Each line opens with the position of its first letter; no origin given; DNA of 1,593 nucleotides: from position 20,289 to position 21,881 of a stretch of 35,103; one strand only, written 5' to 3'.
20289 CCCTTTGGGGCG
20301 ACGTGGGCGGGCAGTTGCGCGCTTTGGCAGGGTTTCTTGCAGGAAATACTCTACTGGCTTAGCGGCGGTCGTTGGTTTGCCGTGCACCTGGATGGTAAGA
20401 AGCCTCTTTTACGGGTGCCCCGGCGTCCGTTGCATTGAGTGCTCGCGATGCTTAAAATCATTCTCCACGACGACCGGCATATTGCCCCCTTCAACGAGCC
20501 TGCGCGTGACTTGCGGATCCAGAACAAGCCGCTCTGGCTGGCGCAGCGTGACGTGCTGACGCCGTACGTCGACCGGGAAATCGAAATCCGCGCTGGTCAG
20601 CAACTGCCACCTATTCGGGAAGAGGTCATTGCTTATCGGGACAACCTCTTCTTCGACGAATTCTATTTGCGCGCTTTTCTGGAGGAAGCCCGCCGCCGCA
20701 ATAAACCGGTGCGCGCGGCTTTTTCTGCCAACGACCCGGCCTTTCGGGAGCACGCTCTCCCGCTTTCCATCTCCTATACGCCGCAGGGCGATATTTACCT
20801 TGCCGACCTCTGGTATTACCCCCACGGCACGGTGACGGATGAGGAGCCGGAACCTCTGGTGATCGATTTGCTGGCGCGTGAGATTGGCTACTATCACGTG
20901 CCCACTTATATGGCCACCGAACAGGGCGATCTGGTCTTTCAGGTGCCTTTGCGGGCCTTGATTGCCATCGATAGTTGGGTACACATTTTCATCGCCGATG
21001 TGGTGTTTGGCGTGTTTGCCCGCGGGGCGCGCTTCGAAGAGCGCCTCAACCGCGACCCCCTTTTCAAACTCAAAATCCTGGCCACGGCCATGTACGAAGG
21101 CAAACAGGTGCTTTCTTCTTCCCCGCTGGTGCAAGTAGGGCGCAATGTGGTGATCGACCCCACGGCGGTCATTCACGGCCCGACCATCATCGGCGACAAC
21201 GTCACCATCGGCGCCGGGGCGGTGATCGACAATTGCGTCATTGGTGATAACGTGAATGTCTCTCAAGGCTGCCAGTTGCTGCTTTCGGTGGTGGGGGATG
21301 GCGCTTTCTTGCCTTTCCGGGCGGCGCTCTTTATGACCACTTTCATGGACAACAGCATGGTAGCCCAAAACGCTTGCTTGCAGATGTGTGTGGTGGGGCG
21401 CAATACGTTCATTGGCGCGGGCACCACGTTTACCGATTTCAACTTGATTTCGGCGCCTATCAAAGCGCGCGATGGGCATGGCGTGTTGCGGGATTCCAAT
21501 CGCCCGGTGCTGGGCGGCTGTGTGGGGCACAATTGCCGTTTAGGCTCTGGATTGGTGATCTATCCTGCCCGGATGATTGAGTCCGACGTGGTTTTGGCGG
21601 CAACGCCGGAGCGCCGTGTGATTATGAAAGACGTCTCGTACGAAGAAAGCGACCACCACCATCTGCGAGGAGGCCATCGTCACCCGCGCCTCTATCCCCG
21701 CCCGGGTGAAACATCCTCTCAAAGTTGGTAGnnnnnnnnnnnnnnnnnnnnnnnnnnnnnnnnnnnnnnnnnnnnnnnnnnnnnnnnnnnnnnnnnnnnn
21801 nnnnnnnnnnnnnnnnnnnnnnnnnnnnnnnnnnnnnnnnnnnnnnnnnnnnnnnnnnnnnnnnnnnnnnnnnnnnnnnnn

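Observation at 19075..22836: Acyl-ACP-reductase-like enzyme without its aldehyde-deformylating partner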

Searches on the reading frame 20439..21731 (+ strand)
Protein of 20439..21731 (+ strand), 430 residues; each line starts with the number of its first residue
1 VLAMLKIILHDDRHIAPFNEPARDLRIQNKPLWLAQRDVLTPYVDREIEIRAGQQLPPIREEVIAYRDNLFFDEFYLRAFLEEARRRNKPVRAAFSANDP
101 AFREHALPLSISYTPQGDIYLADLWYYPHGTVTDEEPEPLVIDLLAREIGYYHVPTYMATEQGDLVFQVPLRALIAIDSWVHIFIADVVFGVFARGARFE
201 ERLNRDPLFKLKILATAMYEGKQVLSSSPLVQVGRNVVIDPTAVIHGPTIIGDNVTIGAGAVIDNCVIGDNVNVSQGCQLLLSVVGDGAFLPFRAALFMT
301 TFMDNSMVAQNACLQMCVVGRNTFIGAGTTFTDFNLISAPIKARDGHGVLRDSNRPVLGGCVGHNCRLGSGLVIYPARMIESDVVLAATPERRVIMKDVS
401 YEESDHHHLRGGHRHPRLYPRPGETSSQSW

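Call 3: search_protein_families(library=pfam, proteins=[window:20439-21731:+], max_evalue=0.01)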
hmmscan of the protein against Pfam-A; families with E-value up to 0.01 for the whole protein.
window:20439-21731:+ (430 aa): 6 families
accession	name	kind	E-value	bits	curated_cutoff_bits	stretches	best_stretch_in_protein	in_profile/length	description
PF00132.30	Hexapep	-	1.3e-15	56.7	27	1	231-264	2-35/36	Bacterial transferase hexapeptide (six repeats)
PF25084.1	LbH_EIF2B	-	6e-12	45.9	54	1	231-291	22-81/105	EIF2B subunit epsilon LbH domain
PF24894.1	Hexapep_GlmU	-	1.6e-05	25.4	23.3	1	234-279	38-82/104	GlmU-like, C-terminal hexapeptide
PF14602.12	Hexapep_2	-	0.00018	21.6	27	0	248-277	1-29/34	Hexapeptide repeat of succinyl-transferase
PF25087.1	GMPPB_C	-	0.002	18.2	39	0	235-270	3-38/110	GMPPB C-terminal domain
PF25247.1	LbH_GLGC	-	0.0057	17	27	0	306-373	21-87/135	GLGC left-handed parallel beta-helix domain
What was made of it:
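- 20439..21731 (+): 430-aa protein: N-terminal domain of about 225 aa of uncertain fold plus a left-handed beta-helix. Hits to Hexapep, LbH_EIF2B, GMPPB_C, Hexapep_GlmU and LbH_GLGC (call 3).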

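Call 4: search_protein_families(library=ncbifam, proteins=[window:20439-21731:+], max_evalue=0.01)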
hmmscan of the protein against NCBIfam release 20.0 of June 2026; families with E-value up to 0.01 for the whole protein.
window:20439-21731:+ (430 aa): 32 families (the best 25 are shown)
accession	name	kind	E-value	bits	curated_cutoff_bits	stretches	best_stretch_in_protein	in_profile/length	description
NF010935.0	PRK14355.1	equivalog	4.6e-10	38.7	718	1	229-289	267-327/459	bifunctional UDP-N-acetylglucosamine diphosphorylase/glucosamine-1-phosphate N-acetyltransferase GlmU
NF052502.1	man1P_GTase_Rv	exception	2.9e-09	36.3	440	1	235-281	286-331/352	mannose-1-phosphate guanylyltransferase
TIGR01173.1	glmU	equivalog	3.2e-09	36.1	366.85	1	229-289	261-321/452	bifunctional UDP-N-acetylglucosamine diphosphorylase/glucosamine-1-phosphate N-acetyltransferase GlmU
NF002060.0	PRK00892.1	subfamily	7.3e-09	35.2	207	1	229-287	112-172/345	UDP-3-O-(3-hydroxymyristoyl)glucosamine N-acyltransferase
NF006986.0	PRK09451.1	equivalog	1.5e-08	33.9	725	1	230-278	265-313/456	bifunctional UDP-N-acetylglucosamine diphosphorylase/glucosamine-1-phosphate N-acetyltransferase GlmU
TIGR03992.1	Arch_glmU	subfamily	2.8e-08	33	292.1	1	231-387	249-388/393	bifunctional sugar-1-phosphate nucleotidylyltransferase/acetyltransferase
NF010934.1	PRK14354.1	equivalog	1.6e-07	30.2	450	1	230-278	262-310/447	bifunctional UDP-N-acetylglucosamine diphosphorylase/glucosamine-1-phosphate N-acetyltransferase GlmU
NF010938.0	PRK14358.1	equivalog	1.9e-07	30.1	500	1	230-380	270-426/481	bifunctional N-acetylglucosamine-1-phosphate uridyltransferase/glucosamine-1-phosphate acetyltransferase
TIGR01853.1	lipid_A_lpxD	equivalog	2.3e-07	30.1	242.5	1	231-279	123-172/325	UDP-3-O-(3-hydroxymyristoyl)glucosamine N-acyltransferase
NF010940.0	PRK14360.1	equivalog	3.2e-07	29.3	602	1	228-277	260-309/452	bifunctional UDP-N-acetylglucosamine diphosphorylase/glucosamine-1-phosphate N-acetyltransferase GlmU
TIGR03532.1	DapD_Ac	equivalog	7.5e-07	29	231.75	0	232-266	118-152/231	2,3,4,5-tetrahydropyridine-2,6-dicarboxylate N-acetyltransferase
TIGR03570.1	NeuD_NnaD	subfamily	8.1e-07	28.8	160.8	1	229-290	98-161/202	NeuD/PglB/VioB family sugar acetyltransferase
NF010937.0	PRK14357.1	equivalog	1e-06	28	658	1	229-293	254-318/448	bifunctional UDP-N-acetylglucosamine diphosphorylase/glucosamine-1-phosphate N-acetyltransferase GlmU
TIGR02091.1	glgC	equivalog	2.4e-05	23.6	424.9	1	235-280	318-362/364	glucose-1-phosphate adenylyltransferase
NF007240.0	PRK09677.1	equivalog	2.5e-05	23.8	243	0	222-272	123-172/192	putative lipopolysaccharide biosynthesis O-acetyl transferase WbbJ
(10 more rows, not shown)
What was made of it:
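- On Acyl-ACP-dependent LbH acyltransferases LpxA/LpxD (for ORF 20439-21731): 23.4 and 35.2 bits (call 4)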

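Call 6: search_solved_structures(query=window:20439-21731:+, max_evalue=0.01, show_alignments=1)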
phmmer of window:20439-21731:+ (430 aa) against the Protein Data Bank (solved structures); distinct sequences matched with E-value up to 0.01: 53.
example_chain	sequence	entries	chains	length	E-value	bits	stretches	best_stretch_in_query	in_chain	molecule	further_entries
8cu9_A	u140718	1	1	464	7e-07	31.6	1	214-276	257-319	Bifunctional UDP-N-acetylglucosamine diphosphorylase/glucosamine-1-phosphate N-acetyltrans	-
9mh4_A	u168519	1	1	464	1.8e-06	30.2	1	213-275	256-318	Bifunctional protein GlmU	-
7zw9_A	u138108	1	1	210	2.2e-06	29.9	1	208-334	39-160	Bacterial transferase hexapeptide family protein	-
3fww_A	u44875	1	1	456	2.5e-06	29.7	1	233-276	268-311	Bifunctional protein glmU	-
4fce_A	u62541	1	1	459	2.5e-06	29.7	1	233-276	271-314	Bifunctional protein GlmU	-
9lin_A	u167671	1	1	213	5.9e-06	28.5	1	230-294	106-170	dGCA1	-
4mfg_A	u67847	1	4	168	1.8e-05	26.9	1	229-282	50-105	Putative acyltransferase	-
9f5x_u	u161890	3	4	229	2e-05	26.8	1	239-277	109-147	CAG1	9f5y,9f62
2v0h_A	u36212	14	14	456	2.1e-05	26.7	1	230-293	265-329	BIFUNCTIONAL PROTEIN GLMU | GLUCOSAMINE-1-PHOSPHATE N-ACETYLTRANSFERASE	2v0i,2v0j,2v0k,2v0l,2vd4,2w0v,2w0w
4aa7_A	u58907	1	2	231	2.4e-05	26.5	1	230-276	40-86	BIFUNCTIONAL PROTEIN GLMU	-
3twd_A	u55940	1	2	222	2.7e-05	26.3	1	230-276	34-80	Bifunctional protein glmU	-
4r36_A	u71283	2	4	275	7.6e-05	24.8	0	227-289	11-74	Putative acyl-[acyl-carrier-protein]--UDP-N-acetylglucosamine O-acyltransferase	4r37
3ow5_A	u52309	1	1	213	9.7e-05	24.5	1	230-294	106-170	Carbonic anhydrase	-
3otm_A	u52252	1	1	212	9.8e-05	24.5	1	230-294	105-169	Carbonic anhydrase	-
1qrf_A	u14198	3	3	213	9.9e-05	24.5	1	230-294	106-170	CARBONIC ANHYDRASE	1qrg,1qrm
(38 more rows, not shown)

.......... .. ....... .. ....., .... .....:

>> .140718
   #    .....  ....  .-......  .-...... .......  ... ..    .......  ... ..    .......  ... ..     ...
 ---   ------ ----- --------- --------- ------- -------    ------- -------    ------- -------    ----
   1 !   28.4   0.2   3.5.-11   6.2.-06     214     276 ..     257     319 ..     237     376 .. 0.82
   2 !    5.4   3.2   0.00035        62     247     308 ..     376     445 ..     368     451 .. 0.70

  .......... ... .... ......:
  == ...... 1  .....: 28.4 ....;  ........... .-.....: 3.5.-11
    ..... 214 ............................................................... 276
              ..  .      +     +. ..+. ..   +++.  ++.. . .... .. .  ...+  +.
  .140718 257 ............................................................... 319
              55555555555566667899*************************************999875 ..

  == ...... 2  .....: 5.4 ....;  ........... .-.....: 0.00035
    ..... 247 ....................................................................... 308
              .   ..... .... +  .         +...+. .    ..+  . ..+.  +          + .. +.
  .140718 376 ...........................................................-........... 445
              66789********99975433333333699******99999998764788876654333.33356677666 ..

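Call 17: find_homologous_proteins(query=window:20439-21731:+, max_evalue=0.001)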
Query window:20439-21731:+ (430 aa): 5026 proteins with E <= 0.001 among 8000 candidates; the best 120 are listed.
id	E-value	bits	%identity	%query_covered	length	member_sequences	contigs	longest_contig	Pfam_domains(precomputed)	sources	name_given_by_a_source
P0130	5.0e-270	914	91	99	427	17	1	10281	PF00132.31,PF25087.2,PF25084.2,PF24894.2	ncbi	-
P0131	4.3e-266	901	90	99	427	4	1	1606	PF00132.31,PF25087.2,PF25084.2,PF24894.2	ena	-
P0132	4.0e-264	894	90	99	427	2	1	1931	PF00132.31,PF25087.2,PF25084.2,PF24894.2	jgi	-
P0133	2.4e-263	891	88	99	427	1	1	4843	PF00132.31,PF25087.2,PF25084.2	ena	-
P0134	6.2e-255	864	86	99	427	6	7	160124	PF00132.31,PF25087.2,PF25084.2,PF24894.2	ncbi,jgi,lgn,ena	-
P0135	2.1e-254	862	85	99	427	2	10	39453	PF00132.31,PF25087.2,PF25084.2,PF24894.2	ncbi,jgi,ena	-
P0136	1.5e-250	849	85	99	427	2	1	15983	PF00132.31,PF25087.2,PF25247.2,PF25084.2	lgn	-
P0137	2.1e-250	849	85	99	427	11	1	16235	PF00132.31,PF25087.2,PF25084.2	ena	-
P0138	1.6e-231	787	79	99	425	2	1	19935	PF14602.13,PF00132.31,PF25087.2,PF25084.2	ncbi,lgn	-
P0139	2.9e-222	756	76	99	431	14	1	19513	PF14602.13,PF00132.31,PF25087.2,PF25084.2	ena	-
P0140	5.6e-221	752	76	99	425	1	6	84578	PF00132.31,PF25087.2,PF25084.2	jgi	jgi:UDP-N-acetylglucosamine diphosphorylase / glucose-1-phosphate thymidylyltransferase / UDP-N-acet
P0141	8.4e-221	751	74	99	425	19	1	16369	PF14602.13,PF00132.31,PF25087.2,PF25084.2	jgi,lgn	-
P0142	7.3e-220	748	76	99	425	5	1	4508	PF00132.31,PF25087.2,PF25084.2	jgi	-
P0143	8.4e-220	748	76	99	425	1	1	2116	PF00132.31,PF25087.2,PF25084.2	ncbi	-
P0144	8.5e-220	748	75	99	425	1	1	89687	PF14602.13,PF00132.31,PF25087.2,PF25247.2,PF25084.2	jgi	jgi:carbonic anhydrase/acetyltransferase-like protein (isoleucine patch superfamily)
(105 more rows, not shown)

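Call 33: find_related_loci(query=A1, collection=genome_contigs, flank=10000)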
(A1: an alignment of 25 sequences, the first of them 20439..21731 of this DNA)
Query A1 (430 aa) in genome_contigs; peptide patterns used: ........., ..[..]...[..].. (x = any residue, [..] = any of these).
600 stretches matched a pattern (row limit reached: there are more); 260 encode a relative of the query (tblastn E <= 1e-3); the best 80 are kept; 80 distinct loci.
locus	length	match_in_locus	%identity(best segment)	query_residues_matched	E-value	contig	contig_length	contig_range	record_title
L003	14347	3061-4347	90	2-430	0e+0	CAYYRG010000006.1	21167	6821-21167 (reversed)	MAG TPA_asm: uncultured Anaerolineaceae bacterium isolate SRP163575_co1_363 genome assembly, contig: NODE_5148_length_21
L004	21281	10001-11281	86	4-430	0e+0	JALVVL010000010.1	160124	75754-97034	MAG: Anaerolineales bacterium isolate M10_metabat1_scaf2bin.023 M10_NODE_16_length_160124_cov_12.305518, whole genome sh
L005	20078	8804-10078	74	4-430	0e+0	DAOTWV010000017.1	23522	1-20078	MAG TPA_asm: Anaerolineales bacterium isolate H16_173 k91_350877, whole genome shotgun sequence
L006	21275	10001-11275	73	4-430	0e+0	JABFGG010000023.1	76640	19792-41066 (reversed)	MAG: Chloroflexota bacterium isolate CFX15 c_000000000023, whole genome shotgun sequence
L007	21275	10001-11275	73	4-430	0e+0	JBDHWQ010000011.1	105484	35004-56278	MAG: Longilinea sp. isolate AS-MESO-3CA.245 NODE_706_length_105484_cov_8.103456, whole genome shotgun sequence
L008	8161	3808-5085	71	3-430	0e+0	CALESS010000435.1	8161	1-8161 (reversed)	MAG TPA_asm: uncultured Anaerolineaceae bacterium isolate SRR5576002_bin.104_CONCOCT_v1.1_MAG genome assembly, contig: E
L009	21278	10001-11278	73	2-430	0e+0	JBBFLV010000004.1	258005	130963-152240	MAG: Anaerolineales bacterium isolate Uz-U4-34 NODE_46_length_258005_cov_19.076375, whole genome shotgun sequence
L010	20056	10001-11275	72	4-430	0e+0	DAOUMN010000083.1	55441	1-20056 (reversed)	MAG TPA_asm: Bellilinea sp. isolate W58_124 k99_910178, whole genome shotgun sequence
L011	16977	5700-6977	71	3-430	0e+0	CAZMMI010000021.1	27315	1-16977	MAG TPA_asm: uncultured Anaerolinea sp. isolate SRP294416_co1_257 genome assembly, contig: NODE_3179_length_27315_cov_20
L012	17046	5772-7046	73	4-430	0e+0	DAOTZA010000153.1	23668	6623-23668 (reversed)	MAG TPA_asm: Anaerolineales bacterium isolate H38_463 k137_1410532, whole genome shotgun sequence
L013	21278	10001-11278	71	3-430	0e+0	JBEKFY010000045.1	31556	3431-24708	MAG: Anaerolineales bacterium isolate SPRUCE 240 SPRUCE_240_45, whole genome shotgun sequence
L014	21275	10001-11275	73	4-430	0e+0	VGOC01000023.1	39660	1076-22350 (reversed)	MAG: Chloroflexi bacterium isolate K_DeepCast_250m_m1_342 K_DeepCast_250m_m1_342_Ga0194125_10001483, whole genome shotgu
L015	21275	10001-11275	71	4-430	0e+0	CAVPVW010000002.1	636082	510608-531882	MAG: uncultured Chloroflexia bacterium isolate MFD00032.bin.2.128 genome assembly, contig: contig_20048, whole genome sh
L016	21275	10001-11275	71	4-430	0e+0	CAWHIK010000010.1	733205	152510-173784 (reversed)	MAG: uncultured Chloroflexia bacterium isolate MFD02979.bin.1.154 genome assembly, contig: contig_78672, whole genome sh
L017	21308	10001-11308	71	2-430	0e+0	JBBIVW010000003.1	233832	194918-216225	MAG: Anaerolineae bacterium isolate RSS170216_bin_86 NODE_48_length_233832_cov_16.715926, whole genome shotgun sequence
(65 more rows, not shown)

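Call 35: predict_structure(alignment_id=A1)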
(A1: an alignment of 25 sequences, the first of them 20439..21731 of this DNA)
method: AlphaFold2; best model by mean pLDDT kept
length: 430 residues; sequences in the alignment: 25
mean_pLDDT: 56.6   pTM: 0.40
mean pLDDT of the five models: 56.6, 51.2, 50.2, 49.2, 47.2
residues with pLDDT >= 90: 26; 70-90: 111; 50-70: 121; < 50: 172
segments of 3 or more residues with pLDDT < 50: 14-30, 146-197, 219-230, 332-401, 403-407, 415-424
pLDDT, mean of each block of 10 residues (from residue 1): 78 40 32 65 82 84 84 77 91 82 56 79 91 87 51 25 26 26 31 40 70 58 34 72 64 77 68 75 67 61 65 59 54 34 38 33 40 33 24 32 49 47 55
secondary structure, 60 per line:
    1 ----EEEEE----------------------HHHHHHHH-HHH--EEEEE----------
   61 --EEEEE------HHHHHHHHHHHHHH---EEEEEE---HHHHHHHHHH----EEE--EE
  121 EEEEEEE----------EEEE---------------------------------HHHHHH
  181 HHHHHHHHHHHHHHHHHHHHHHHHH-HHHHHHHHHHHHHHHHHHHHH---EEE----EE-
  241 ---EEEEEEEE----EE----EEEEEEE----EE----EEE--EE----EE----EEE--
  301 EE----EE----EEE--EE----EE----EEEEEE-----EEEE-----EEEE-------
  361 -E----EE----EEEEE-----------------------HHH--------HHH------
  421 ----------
elements in order: E5-9 H32-39 E46-50 E63-67 H74-87 E91-96 H100-109 E114-116 E119-127 E138-141 H175-205 H207-227 E231-233 E244-251 E262-268 E279-281 E296-298 E313-315 E330-335 E341-344 E350-353 E373-377

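Call 43: fold_search(model_id=the predicted structure, library=pdb)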
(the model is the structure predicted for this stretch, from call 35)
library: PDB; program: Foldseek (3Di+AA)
matches with E <= 10: 453; with E <= 0.001: 0
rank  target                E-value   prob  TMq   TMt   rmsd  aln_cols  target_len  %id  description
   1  3rsb_D                1.2e-02  0.98  0.16  0.34   7.9       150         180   12  Structure of the Archaeal GTP:AdoCbi-P Guanylyltransferase (CobY) from Methanocaldococcus jannaschii (released 2011-05-18)
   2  3hl3_A                2.1e-02  0.99  0.19  0.30   8.8       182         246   12  2.76 Angstrom Crystal Structure of a Putative Glucose-1-Phosphate Thymidylyltransferase from Bacillus anthracis in Com (released 2009-06-09)
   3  7k47                  2.4e-02  0.47  0.21  0.20  27.6       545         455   10  Crystal Structure of Glucosamine-1-phosphate N-acetyltransferase from Stenotrophomonas maltophilia K279a (released 2020-09-23)
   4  7d74_G                2.5e-02  0.54  0.20  0.24  21.8       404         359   10  Cryo-EM structure of GMPPA/GMPPB complex bound to GTP (state II) (released 2021-05-19)
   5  7x8k_B                2.5e-02  0.51  0.20  0.23  20.1       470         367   10  Arabidopsis GDP-D-mannose pyrophosphorylase (VTC1) structure (product-bound) (released 2022-05-18)
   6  6fls_A                3.2e-02  0.47  0.10  0.17  10.9       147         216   11  Pentapeptide repeat family protein from Clostridium botulinum (released 2018-08-15)
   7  7x8k_A                3.2e-02  0.47  0.20  0.23  21.6       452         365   12  Arabidopsis GDP-D-mannose pyrophosphorylase (VTC1) structure (product-bound) (released 2022-05-18)
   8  3rsb_B                3.4e-02  0.94  0.16  0.33   6.6       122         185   12  Structure of the Archaeal GTP:AdoCbi-P Guanylyltransferase (CobY) from Methanocaldococcus jannaschii (released 2011-05-18)
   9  4yzq_A                4.0e-02  0.75  0.17  0.30  10.0       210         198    5  C. bescii Family 3 pectate lyase double mutant K108A/Q111N in complex with trigalacturonic acid (released 2015-12-23)
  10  7x8k_C                5.8e-02  0.38  0.20  0.24  21.7       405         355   13  Arabidopsis GDP-D-mannose pyrophosphorylase (VTC1) structure (product-bound) (released 2022-05-18)
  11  3rsb_A                6.4e-02  0.94  0.16  0.35   6.6       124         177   10  Structure of the Archaeal GTP:AdoCbi-P Guanylyltransferase (CobY) from Methanocaldococcus jannaschii (released 2011-05-18)
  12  7x8j_B                6.7e-02  0.41  0.20  0.24  21.2       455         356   11  Arabidopsis GDP-D-mannose pyrophosphorylase (VTC1) structure (unliganded) (released 2022-05-18)
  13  7d72_B                6.7e-02  0.23  0.19  0.20  20.6       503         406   11  Cryo-EM structures of human GMPPA/GMPPB complex bound to GDP-Mannose (released 2021-05-05)
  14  9f2b_A                7.1e-02  0.16  0.10  0.24  12.1       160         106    9  Focused refinement of SV2B luminal domain and BoNT/A1 complex (released 2025-03-12)
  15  4z05_A                7.9e-02  0.54  0.16  0.29   9.3       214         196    8  C. bescii Family 3 pectate lyase mutant E84A (released 2015-12-23)
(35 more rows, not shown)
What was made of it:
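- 20439..21731 (+): The model is poor (pLDDT 56.6) and gives weak nucleotidyltransferase Foldseek hits (calls 35, 43).
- On GlmU / GMPPB / eIF2B-type nucleotidyltransferase-LbH proteins (for ORF 20439-21731): Foldseek hits to nucleotidyltransferases are weak and come from a model of pLDDT 56.6 (calls 35, 43).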

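Call 66: search_protein_families(library=padloc, proteins=[window:20439-21731:+], max_evalue=0.001)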
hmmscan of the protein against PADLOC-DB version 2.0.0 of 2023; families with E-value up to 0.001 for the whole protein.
window:20439-21731:+ (430 aa): 0 families
